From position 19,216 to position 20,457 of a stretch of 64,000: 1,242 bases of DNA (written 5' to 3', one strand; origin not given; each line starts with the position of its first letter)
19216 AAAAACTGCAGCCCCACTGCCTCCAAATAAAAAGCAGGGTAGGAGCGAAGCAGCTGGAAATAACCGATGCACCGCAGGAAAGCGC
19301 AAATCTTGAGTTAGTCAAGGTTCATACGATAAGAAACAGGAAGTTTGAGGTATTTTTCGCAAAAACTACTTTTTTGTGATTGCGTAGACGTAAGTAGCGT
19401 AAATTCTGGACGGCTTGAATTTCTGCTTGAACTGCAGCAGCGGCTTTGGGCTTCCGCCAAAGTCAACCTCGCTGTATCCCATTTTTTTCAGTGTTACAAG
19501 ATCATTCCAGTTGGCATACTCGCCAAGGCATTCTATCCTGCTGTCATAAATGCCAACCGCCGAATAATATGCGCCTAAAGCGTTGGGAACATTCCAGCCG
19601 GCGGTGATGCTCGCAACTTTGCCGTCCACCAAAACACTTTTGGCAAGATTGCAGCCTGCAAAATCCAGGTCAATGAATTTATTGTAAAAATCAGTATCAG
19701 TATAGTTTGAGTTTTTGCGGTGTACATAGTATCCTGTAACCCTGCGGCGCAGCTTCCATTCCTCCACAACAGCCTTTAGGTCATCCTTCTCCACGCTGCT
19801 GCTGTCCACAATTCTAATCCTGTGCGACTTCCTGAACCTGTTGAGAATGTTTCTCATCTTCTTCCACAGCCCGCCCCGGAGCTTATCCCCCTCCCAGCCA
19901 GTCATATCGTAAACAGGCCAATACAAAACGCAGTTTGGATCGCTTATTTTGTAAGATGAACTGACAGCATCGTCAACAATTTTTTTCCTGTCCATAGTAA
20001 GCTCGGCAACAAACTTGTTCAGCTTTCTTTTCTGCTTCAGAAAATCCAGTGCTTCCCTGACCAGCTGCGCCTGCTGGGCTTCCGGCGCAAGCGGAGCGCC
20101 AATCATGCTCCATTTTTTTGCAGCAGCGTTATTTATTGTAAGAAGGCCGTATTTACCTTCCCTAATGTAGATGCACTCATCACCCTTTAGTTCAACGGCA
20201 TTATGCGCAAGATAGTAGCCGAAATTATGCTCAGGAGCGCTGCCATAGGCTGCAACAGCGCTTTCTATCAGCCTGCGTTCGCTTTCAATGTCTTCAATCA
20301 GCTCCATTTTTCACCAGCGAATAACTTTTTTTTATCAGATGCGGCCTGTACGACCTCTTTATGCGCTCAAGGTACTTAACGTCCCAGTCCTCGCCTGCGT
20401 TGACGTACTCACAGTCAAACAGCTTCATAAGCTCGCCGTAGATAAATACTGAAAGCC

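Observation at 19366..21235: Tandem DUF2156 (MprF C-terminal-like, aminoacyl-tRNA transferase fold) paralogs abutting and overlapping ileS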

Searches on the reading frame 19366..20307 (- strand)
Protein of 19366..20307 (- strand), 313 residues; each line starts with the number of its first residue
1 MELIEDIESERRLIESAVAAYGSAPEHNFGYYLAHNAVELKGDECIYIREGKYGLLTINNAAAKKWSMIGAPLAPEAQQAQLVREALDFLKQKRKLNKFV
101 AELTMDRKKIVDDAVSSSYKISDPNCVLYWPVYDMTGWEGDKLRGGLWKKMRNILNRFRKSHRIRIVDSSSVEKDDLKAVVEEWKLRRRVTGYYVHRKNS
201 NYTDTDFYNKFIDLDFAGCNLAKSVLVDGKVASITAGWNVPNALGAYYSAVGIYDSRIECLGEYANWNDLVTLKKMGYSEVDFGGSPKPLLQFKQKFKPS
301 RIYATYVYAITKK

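Call 3: search_protein_families(library=pfam, proteins=[window:19366-20307:-], max_evalue=0.01)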
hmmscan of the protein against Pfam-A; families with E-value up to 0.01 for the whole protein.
window:19366-20307:- (313 aa): 1 family
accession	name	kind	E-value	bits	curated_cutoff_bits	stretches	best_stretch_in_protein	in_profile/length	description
PF09924.15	LPG_synthase_C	-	1e-05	25.2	27.5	1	60-187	38-159/298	Phosphatidylglycerol lysyltransferase, C-terminal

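Call 7: find_homologous_proteins(query=window:19366-20307:-)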
Query window:19366-20307:- (313 aa): 36 proteins with E <= 0.001 among 2042 candidates.
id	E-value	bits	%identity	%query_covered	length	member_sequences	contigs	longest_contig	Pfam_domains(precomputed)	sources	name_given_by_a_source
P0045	4.0e-210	715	100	100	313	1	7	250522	PF09924.16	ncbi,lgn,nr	ncbi:hypothetical protein HYX10_03445 [Candidatus Woesearchaeota archaeon]|nr:hypothetical protein [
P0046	1.1e-124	434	57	100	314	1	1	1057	-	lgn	-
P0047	1.8e-124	433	56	100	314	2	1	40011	PF09924.16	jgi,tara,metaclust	tara:strand:- start:18850 stop:19794 length:945 start_codon:yes stop_codon:yes gene_type:complete|me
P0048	3.2e-117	409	55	100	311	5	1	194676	PF09924.16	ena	-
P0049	2.5e-114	400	54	100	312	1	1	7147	PF09924.16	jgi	-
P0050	1.2e-113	398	55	100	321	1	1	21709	PF09924.16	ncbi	-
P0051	4.6e-113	396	55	100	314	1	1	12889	PF09924.16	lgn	-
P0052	7.2e-113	395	54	100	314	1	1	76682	PF09924.16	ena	-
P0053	9.1e-112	391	54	100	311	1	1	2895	PF09924.16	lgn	-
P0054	1.8e-111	390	54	100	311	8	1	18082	-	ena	-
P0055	1.3e-110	388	54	98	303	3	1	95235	PF09924.16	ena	-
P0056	4.1e-110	386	53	100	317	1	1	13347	PF09924.16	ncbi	-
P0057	4.1e-110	386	53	100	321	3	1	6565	PF09924.16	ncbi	-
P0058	1.5e-109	384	53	100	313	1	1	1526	PF09924.16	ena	-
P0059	3.1e-109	383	53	100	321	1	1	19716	PF09924.16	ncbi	-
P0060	5.5e-109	382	53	100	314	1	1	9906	PF09924.16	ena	-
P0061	1.1e-108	381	53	100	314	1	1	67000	PF09924.16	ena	-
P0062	5.2e-108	379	52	100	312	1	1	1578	PF09924.16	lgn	-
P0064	1.1e-106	375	52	98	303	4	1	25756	PF09924.16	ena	-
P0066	9.7e-96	339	49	100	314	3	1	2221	PF09924.16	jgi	jgi:hypothetical protein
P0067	5.2e-92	327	47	99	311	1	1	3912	PF09924.16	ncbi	-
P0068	6.8e-88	313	47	95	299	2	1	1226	PF09924.16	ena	-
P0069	3.1e-73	265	44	99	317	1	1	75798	-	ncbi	-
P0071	5.5e-70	254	42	100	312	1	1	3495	PF09924.16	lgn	-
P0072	4.5e-69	251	40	100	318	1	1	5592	PF09924.16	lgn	-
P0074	6.5e-66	241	39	100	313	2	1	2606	PF09924.16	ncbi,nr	ncbi:hypothetical protein HYU15_01045 [Candidatus Woesearchaeota archaeon]|nr:hypothetical protein [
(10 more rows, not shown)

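Call 17: search_solved_structures(query=A2, max_evalue=1, show_alignments=1)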
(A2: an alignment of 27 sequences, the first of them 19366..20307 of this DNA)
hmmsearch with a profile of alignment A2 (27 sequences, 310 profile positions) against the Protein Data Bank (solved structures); distinct sequences matched with E-value up to 1: 2.
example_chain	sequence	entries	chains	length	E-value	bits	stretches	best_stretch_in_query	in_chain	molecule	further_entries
4axs_A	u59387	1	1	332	0.27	13.6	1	209-282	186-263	CARBAMATE KINASE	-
2fb5_A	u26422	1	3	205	0.38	13.2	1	22-112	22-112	hypothetical Membrane Spanning Protein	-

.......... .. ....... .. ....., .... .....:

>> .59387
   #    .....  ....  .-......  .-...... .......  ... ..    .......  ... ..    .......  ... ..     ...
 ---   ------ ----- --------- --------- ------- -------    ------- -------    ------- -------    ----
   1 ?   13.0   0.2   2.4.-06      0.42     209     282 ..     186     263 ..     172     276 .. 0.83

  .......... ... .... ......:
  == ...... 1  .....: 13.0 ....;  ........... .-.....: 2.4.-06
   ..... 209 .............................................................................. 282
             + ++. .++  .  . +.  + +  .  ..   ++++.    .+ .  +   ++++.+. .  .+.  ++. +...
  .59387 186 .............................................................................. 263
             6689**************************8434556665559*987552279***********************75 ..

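Call 27: predict_structure(alignment_id=A2)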
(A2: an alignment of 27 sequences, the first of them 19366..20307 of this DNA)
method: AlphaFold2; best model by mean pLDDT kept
length: 313 residues; sequences in the alignment: 27
mean_pLDDT: 90.4   pTM: 0.87
mean pLDDT of the five models: 90.4, 90.2, 89.8, 89.7, 89.6
residues with pLDDT >= 90: 239; 70-90: 52; 50-70: 15; < 50: 7
segments of 3 or more residues with pLDDT < 50: 192-197
pLDDT, mean of each block of 10 residues (from residue 1): 94 96 94 77 87 95 92 96 98 96 95 97 90 92 83 93 97 97 81 47 74 94 97 97 95 91 95 96 84 89 94 95
secondary structure, 60 per line:
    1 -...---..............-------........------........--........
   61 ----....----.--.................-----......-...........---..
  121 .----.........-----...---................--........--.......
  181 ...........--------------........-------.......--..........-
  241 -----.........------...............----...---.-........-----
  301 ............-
elements in order: E2-4 H8-21 H29-36 E43-50 E53-60 E65-68 H76-92 E98-103 H105-115 E119-121 E126-134 H146-161 E164-168 H174-191 H206-213 E221-227 E230-239 E246-254 H261-275 E280-282 H288-295 E301-312

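Call 28: find_related_loci(query=A2, collection=metagenome_contigs, flank=8000)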
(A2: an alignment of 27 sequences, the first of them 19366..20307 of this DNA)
Query A2 (313 aa) in metagenome_contigs; peptide patterns used: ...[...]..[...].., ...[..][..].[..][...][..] (x = any residue, [..] = any of these).
569 stretches matched a pattern; 89 encode a relative of the query (tblastn E <= 1e-3); the best 80 are kept; 78 distinct loci.
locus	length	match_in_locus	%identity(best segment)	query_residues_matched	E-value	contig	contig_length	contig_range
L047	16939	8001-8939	56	1-313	1e-129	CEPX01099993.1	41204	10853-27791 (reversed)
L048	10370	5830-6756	53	1-312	2e-115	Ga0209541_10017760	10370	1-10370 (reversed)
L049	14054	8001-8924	43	1-313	3e-81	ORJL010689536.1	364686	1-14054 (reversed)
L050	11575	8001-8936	42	1-313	5e-78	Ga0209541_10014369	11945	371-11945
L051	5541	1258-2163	39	1-313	5e-64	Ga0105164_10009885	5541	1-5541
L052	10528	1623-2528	38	1-313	2e-63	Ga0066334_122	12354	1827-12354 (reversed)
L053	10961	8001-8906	38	1-313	2e-63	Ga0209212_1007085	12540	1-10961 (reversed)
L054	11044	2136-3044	38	1-313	2e-63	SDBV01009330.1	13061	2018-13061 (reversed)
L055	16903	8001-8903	38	1-312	3e-63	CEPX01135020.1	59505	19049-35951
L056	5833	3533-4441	38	1-313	2e-62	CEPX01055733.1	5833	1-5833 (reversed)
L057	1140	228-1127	37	1-312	7e-67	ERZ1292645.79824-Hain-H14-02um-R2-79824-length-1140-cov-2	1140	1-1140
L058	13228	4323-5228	38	1-313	1e-62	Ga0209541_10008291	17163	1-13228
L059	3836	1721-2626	38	1-313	3e-62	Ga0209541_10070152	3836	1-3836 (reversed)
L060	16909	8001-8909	37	1-313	2e-61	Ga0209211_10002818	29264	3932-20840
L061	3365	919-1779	37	14-313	3e-61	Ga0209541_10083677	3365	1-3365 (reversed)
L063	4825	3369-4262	37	1-313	2e-60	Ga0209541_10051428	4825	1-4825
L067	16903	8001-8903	38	1-312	7e-59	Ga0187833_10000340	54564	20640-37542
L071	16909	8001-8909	37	1-313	8e-58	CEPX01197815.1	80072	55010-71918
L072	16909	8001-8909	37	1-313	9e-58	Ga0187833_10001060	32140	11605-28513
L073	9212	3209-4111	37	1-313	6e-58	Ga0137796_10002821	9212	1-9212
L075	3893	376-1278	37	1-313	3e-57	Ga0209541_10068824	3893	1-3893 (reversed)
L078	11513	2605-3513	37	1-313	1e-56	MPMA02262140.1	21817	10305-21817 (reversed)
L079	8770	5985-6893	39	1-313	2e-56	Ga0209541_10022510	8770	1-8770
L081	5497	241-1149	36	1-313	6e-56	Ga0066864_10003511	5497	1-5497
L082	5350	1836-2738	36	1-313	2e-55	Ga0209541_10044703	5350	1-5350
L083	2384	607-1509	36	1-313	3e-56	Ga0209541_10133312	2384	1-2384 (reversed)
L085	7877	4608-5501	34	1-313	9e-55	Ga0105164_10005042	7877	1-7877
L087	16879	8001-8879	35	4-310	2e-54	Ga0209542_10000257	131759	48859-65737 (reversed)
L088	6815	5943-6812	36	2-305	1e-54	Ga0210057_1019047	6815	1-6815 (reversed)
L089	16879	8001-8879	35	4-310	2e-54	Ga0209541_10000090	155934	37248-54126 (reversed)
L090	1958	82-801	41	66-313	3e-55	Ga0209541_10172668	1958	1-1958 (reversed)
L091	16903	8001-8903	34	3-313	1e-53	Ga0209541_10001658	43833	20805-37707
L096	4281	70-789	40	66-313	2e-53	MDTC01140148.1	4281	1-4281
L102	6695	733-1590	33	17-313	8e-53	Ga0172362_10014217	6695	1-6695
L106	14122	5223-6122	35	1-312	9e-52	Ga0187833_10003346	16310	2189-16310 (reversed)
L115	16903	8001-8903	35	1-313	1e-47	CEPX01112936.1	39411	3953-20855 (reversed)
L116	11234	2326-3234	37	1-313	1e-56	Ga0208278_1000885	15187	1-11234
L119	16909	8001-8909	37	1-313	1e-56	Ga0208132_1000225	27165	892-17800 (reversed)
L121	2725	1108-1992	29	1-312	8e-45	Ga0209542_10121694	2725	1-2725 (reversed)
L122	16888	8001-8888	30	1-312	1e-43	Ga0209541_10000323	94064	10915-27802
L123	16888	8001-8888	30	1-312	1e-43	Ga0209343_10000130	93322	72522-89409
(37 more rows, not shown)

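Call 34: search_protein_families(library=pfam, proteins=[L091:5551-6276:+, L089:6799-7863:+, L090:805-1686:+, L072:4248-4730:+, L081:1523-2005:+, L119:3168-3671:+, L073:991-1452:+, L063:2851-3345:+, L096:1670-2008:+], max_evalue=0.001)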
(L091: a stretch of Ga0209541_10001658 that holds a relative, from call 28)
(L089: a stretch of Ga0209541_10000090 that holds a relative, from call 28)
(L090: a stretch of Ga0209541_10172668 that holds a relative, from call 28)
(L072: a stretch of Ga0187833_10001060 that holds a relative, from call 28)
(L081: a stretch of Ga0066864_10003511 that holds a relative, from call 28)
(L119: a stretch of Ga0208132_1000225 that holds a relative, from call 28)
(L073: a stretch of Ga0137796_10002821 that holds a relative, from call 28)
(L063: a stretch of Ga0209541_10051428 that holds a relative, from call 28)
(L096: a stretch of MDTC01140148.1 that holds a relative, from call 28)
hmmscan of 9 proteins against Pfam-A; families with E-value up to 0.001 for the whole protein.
L091:5551-6276:+ (241 aa): 1 family
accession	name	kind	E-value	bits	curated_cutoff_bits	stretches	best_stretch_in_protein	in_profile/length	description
PF07314.17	Lit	-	4.4e-21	76.1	24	1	13-193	1-176/176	Lipoprotein intramolecular transacylase Lit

L089:6799-7863:+ (354 aa): 5 families
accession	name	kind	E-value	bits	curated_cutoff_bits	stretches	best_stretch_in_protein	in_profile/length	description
PF07478.18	Dala_Dala_lig_C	-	3.7e-35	121.7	24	1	111-318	3-203/204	D-ala D-ala ligase C-terminus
PF02655.19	ATP-grasp_3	-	1.4e-07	32.2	23.2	1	100-290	1-156/160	ATP-grasp domain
PF13535.11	ATP-grasp_4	-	3.5e-07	30.4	27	1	135-224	2-102/160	ATP-grasp domain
PF08443.16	RimK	-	0.00025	21.2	21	0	102-186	3-84/188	RimK-like ATP-grasp domain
PF01071.24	GARS_A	-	0.00049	20.4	27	0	103-205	3-110/194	Phosphoribosylglycinamide synthetase, ATP-grasp (A) domain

L090:805-1686:+ (293 aa): 1 family
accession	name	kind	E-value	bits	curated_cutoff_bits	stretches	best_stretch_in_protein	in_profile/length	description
PF13480.13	Acetyltransf_6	-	2.7e-09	37.7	22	1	143-279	1-143/143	Acetyltransferase (GNAT) domain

L072:4248-4730:+ (160 aa): 0 families

L081:1523-2005:+ (160 aa): 0 families

L119:3168-3671:+ (167 aa): 1 family
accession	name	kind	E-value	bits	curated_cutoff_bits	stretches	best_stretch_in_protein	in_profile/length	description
PF01936.24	NYN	-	5e-38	131.3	24.2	1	8-157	1-145/145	NYN domain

L073:991-1452:+ (153 aa): 0 families

L063:2851-3345:+ (164 aa): 1 family
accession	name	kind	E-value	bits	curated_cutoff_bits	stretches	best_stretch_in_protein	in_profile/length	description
PF03692.20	CxxCxxCC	-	6.8e-06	27.1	23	1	10-104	1-73/85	Putative zinc- or iron-chelating domain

L096:1670-2008:+ (112 aa): 1 family
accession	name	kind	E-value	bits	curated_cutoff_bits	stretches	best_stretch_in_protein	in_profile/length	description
PF10473.14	CENP-F_leu_zip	-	0.00087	19.8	34.5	0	38-103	59-131/140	Leucine-rich repeats of kinetochore protein Cenp-F/LEK1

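Call 40: search_protein_families(library=pfam, proteins=[L079:4894-5670:+, L053:7436-7867:+, L088:2385-4148:+, L087:2984-3967:+, L087:1932-2933:+, L102:2485-3042:+, L121:2025-2531:+, L073:4116-5141:-, L119:12122-14791:+, L072:10330-11991:-], max_evalue=0.001)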
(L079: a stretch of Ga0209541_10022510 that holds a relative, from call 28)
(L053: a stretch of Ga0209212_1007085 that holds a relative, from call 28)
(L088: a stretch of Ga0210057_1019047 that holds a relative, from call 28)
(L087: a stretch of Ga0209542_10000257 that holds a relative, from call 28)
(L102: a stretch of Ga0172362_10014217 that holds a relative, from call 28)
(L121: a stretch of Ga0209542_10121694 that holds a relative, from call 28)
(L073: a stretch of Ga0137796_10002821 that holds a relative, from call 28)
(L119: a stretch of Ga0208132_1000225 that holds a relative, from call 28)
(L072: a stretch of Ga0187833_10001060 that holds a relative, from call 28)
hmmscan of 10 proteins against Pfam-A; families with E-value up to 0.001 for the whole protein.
L079:4894-5670:+ (258 aa): 1 family
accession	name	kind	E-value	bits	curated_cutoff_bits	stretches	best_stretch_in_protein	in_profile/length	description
PF06386.16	GvpL_GvpF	-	1.8e-44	153.1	23.6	1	5-254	1-245/245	Gas vesicle synthesis protein GvpL/GvpF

L053:7436-7867:+ (143 aa): 1 family
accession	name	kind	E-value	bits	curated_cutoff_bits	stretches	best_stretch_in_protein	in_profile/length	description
PF01951.21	Archease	-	1.1e-39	136.3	25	1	4-143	1-136/136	Archease protein family (MTH1598/TM1083)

L088:2385-4148:+ (587 aa): 2 families
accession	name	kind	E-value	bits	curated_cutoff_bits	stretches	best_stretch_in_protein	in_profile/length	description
PF06202.20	GDE_C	-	6.3e-40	137.7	21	1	244-576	18-364/367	Amylo-alpha-1,6-glucosidase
PF22422.2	MGH1-like_GH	-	4.2e-05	23.7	27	1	368-524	159-311/356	Mannosylglycerate hydrolase MGH1-like glycoside hydrolase domain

L087:2984-3967:+ (327 aa): 5 families
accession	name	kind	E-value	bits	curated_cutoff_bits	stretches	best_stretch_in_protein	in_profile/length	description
PF00483.29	NTP_transferase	-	1.2e-28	100.8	21.2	1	4-231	3-241/245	Nucleotidyl transferase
PF01128.25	IspD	-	6.5e-05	23.2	27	1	1-53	1-50/221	2-C-methyl-D-erythritol 4-phosphate cytidylyltransferase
PF25084.1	LbH_EIF2B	-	9.2e-05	22.9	54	1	244-307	20-79/105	EIF2B subunit epsilon LbH domain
PF24894.1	Hexapep_GlmU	-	9.6e-05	22.9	23.3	1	239-290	28-80/104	GlmU-like, C-terminal hexapeptide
PF12804.13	NTP_transf_3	-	0.00024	21.7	27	1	4-105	2-95/160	MobA-like NTP transferase domain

L087:1932-2933:+ (333 aa): 5 families
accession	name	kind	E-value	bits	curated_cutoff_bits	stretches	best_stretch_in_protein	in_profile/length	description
PF01087.27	GalP_UDP_transf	-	1.2e-18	68.7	22.1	1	18-184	14-184/184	Galactose-1-phosphate uridyl transferase, N-terminal domain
PF16268.10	DUF4921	-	4.9e-13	49.2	28.5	1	147-324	215-388/425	Domain of unknown function (DUF4921)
PF01230.28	HIT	-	2.7e-10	41.2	21.5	0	220-296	9-91/98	HIT domain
PF16285.10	DUF4931_N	-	3.1e-08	34.2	24.1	1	100-181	43-122/124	Domain of unknown function (DUF4931) N-terminal domain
PF02744.22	GalP_UDP_tr_C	-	0.00014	22.1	29.2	1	221-303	33-121/165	Galactose-1-phosphate uridyl transferase, C-terminal domain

L102:2485-3042:+ (185 aa): 1 family
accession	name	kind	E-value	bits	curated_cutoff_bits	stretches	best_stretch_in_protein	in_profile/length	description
PF03692.20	CxxCxxCC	-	1.7e-09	38.7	23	1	6-109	2-72/85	Putative zinc- or iron-chelating domain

L121:2025-2531:+ (168 aa): 1 family
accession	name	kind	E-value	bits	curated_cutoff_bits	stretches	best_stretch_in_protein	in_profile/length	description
PF00856.33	SET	-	9.4e-16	58.6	22.4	1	12-100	1-104/105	SET domain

L073:4116-5141:- (341 aa): 1 family
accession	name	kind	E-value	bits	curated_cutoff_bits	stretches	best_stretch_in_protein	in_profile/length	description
PF04371.20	PAD_porph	-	8.5e-121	403.5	25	1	11-339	1-321/321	Porphyromonas-type peptidyl-arginine deiminase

L119:12122-14791:+ (889 aa): 1 family
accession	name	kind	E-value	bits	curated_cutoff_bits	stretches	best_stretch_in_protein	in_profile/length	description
PF03699.18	UPF0182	-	1e-279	930.4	27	1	12-765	6-770/770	Uncharacterised protein family (UPF0182)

L072:10330-11991:- (553 aa): 3 families
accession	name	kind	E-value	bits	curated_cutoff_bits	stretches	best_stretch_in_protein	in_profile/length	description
PF00749.27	tRNA-synt_1c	-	1.3e-72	244.9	23.4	1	92-393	1-312/314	tRNA synthetases class I (E and Q), catalytic domain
PF03950.23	tRNA-synt_1c_C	-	2.1e-14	53.9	23.9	1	397-466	1-73/91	tRNA synthetases class I (E and Q), anti-codon binding domain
PF20974.2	tRNA-synt_1c_C2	-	1.7e-09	38.6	23.9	1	488-539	1-69/69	tRNA synthetases class I (E and Q), anti-codon binding domain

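Call 42: search_protein_families(library=pfam, proteins=[L075:2310-3188:-], max_evalue=0.001)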
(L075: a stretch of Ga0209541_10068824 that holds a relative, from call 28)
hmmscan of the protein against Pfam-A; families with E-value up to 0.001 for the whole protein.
L075:2310-3188:- (292 aa): 1 family
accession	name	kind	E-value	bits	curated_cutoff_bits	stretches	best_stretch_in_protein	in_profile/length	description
PF00795.27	CN_hydrolase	-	2.2e-58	198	23.2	1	15-271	2-253/256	Carbon-nitrogen hydrolase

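Call 45: search_protein_representatives(alignment_id=A2)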
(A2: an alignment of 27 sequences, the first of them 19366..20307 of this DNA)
Query: 27 sequences, 310 profile positions. Proteins with E-value up to 0.001 (for the whole library): 196; up to 1e-10: 140; up to 1e-30: 96. The best 150 are listed.
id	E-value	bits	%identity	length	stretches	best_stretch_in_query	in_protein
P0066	6.0e-134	462.5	-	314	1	2-310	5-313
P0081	1.2e-125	435.3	-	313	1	1-310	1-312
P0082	2.0e-111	388.6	-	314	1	1-307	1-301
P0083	6.2e-109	380.4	-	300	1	1-308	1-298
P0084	1.7e-108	378.9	-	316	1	8-309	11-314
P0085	8.3e-104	363.5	-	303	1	1-309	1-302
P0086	6.3e-95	334.4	-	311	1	2-310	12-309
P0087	5.3e-89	314.9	-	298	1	1-308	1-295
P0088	1.9e-88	313.1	-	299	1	11-310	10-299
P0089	1.7e-87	310.0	-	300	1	1-309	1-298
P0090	2.2e-87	309.6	-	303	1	2-310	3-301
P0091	2.3e-87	309.5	-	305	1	11-310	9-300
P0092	9.2e-86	304.3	-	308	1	2-310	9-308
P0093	1.6e-84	300.2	-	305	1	2-309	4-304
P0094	6.2e-84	298.3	-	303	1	1-310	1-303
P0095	1.5e-82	293.7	-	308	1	1-310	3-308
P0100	2.1e-80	286.7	-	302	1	2-308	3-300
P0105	4.9e-78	278.9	-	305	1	1-309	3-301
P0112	2.9e-72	259.9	-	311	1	2-310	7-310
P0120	1.8e-63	231.0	-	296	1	4-310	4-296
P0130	7.4e-59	215.9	-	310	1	2-310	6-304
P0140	5.5e-55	203.2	-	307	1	5-307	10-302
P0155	5.4e-49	183.5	-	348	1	7-307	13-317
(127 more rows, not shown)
